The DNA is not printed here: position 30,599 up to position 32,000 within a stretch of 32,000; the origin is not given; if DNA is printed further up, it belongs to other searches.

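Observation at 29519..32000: Pilin operon ending in a PilX-like pseudopilin helix fused to an RCC1 beta-propeller (candidate pilus-tip adhesin)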

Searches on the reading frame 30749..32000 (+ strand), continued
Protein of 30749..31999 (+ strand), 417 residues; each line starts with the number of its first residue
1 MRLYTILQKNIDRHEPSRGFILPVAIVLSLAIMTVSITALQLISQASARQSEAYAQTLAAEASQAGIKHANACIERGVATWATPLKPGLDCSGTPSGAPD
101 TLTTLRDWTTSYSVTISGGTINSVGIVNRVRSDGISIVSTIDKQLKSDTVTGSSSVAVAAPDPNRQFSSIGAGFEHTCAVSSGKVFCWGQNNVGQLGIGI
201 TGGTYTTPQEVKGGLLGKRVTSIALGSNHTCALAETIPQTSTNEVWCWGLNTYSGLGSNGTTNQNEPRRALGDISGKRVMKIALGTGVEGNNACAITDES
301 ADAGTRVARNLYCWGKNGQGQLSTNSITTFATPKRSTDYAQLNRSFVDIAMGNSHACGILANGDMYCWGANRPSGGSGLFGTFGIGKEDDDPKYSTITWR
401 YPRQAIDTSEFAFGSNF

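Call 26: find_encoding_contigs(protein=P0069, flank=10000, max_places=2)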
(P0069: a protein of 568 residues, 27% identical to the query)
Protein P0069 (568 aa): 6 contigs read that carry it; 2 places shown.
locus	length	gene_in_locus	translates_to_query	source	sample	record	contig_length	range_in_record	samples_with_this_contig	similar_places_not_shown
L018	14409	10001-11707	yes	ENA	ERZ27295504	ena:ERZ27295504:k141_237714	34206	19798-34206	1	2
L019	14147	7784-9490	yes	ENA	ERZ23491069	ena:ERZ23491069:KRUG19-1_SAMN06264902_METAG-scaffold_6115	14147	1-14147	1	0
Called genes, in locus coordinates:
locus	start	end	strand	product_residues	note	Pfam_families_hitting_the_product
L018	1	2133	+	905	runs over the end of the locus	PF00873:ACR_tran, PF03176:MMPL (weak), PF00873:ACR_tran, PF02355:SecD_SecF_C (faint), PF00873:ACR_tran, PF03176:MMPL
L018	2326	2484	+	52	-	-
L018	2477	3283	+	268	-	PF00106:adh_short, PF01370:Epimerase (weak), PF08659:KR (weak), PF13561:adh_short_C2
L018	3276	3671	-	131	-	-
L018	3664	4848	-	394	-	PF07690:MFS_1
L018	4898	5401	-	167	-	-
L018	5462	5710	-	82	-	PF09932:DUF2164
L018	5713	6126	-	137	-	-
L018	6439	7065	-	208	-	PF01370:Epimerase, PF05368:NmrA, PF13460:NAD_binding_10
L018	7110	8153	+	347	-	PF01565:FAD_binding_4, PF02873:MurB_C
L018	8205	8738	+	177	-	-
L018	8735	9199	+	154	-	PF07963:N_methyl (weak)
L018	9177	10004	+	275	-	-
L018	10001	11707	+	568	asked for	PF25390:WD40_RLD, PF25384:Alsin_RLD (faint), PF00415:RCC1, PF13540:RCC1_2 (weak), PF25390:WD40_RLD, PF00415:RCC1, PF13540:RCC1_2 (weak)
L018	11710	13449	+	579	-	PF25390:WD40_RLD, PF25384:Alsin_RLD (faint), PF00415:RCC1, PF13540:RCC1_2 (weak), PF00415:RCC1, PF25390:WD40_RLD, PF00415:RCC1, PF13540:RCC1_2 (weak)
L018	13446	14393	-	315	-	PF00464:SHMT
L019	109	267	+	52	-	-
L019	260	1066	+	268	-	PF00106:adh_short, PF01370:Epimerase (weak), PF08659:KR (weak), PF13561:adh_short_C2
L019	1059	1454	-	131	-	-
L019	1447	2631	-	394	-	PF07690:MFS_1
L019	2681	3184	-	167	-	-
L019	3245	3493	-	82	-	PF09932:DUF2164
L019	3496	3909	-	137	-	-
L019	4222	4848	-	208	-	PF01370:Epimerase, PF05368:NmrA, PF13460:NAD_binding_10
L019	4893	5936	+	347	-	PF01565:FAD_binding_4, PF02873:MurB_C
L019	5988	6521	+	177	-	-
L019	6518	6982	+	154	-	PF07963:N_methyl (weak)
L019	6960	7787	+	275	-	-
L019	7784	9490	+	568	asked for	PF25390:WD40_RLD, PF25384:Alsin_RLD (faint), PF00415:RCC1, PF13540:RCC1_2 (weak), PF25390:WD40_RLD, PF00415:RCC1, PF13540:RCC1_2 (weak)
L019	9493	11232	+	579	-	PF25390:WD40_RLD, PF25384:Alsin_RLD (faint), PF00415:RCC1, PF13540:RCC1_2 (weak), PF00415:RCC1, PF25390:WD40_RLD, PF00415:RCC1, PF13540:RCC1_2 (weak)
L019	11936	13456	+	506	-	PF01381:HTH_3, PF13560:HTH_31, PF00275:EPSP_synthase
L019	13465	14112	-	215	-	PF04203:Sortase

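Call 37: list_cluster_members(proteins=[P0012, P0014, P0034, P0037, P0058, P0087, P0218, P0152, P0154, P0170])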
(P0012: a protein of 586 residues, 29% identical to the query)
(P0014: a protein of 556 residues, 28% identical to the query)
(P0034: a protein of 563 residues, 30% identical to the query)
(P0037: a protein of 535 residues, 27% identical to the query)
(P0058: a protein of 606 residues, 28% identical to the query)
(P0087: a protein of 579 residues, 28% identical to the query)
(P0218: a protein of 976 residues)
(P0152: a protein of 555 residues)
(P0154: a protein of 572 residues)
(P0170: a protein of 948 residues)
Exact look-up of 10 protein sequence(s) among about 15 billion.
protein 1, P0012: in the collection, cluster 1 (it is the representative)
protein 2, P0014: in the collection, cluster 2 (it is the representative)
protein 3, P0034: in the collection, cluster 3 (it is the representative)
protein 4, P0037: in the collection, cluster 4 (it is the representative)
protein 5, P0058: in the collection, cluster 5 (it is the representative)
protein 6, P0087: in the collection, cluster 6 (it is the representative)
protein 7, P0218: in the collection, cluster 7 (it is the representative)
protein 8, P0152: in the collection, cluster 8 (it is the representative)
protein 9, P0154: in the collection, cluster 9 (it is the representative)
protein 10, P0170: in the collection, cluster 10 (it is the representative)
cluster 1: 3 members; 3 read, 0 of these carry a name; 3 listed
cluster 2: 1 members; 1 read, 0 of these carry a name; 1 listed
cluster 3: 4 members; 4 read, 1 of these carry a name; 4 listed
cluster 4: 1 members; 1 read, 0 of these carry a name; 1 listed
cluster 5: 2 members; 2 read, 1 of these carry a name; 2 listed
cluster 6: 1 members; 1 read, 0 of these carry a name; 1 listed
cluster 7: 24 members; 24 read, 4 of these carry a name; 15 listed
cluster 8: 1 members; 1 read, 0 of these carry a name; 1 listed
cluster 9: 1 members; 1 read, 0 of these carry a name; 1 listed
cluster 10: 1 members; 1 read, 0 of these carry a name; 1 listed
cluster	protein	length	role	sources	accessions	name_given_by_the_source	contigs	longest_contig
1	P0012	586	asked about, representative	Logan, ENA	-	-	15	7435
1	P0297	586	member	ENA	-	-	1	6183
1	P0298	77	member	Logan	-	-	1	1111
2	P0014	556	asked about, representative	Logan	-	-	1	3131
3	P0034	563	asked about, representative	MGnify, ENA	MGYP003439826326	CR=1 FL=1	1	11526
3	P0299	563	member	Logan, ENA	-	-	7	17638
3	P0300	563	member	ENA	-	-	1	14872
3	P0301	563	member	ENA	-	-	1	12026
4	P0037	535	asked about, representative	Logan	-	-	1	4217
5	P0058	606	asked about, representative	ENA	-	-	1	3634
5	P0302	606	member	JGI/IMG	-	alpha-tubulin suppressor-like RCC1 family protein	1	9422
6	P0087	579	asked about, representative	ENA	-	-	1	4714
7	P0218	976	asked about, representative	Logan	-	-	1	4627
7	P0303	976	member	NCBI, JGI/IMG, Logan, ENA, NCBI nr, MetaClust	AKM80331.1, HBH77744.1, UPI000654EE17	TPA: hypothetical protein DDX46_03280 [Candidatus Saccharibacteria bacterium] | MAG: chromosome condensation regulator RCC1 [Candidatus Saccharibacteria bacterium ... | status=active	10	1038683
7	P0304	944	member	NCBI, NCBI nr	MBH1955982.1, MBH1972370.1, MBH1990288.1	hypothetical protein I8H84_00180 [Candidatus Saccharibacteria bacterium] | hypothetical protein [Candidatus Saccharibacteria bacterium]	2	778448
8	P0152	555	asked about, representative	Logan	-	-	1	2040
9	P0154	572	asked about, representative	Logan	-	-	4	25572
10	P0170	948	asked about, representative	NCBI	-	-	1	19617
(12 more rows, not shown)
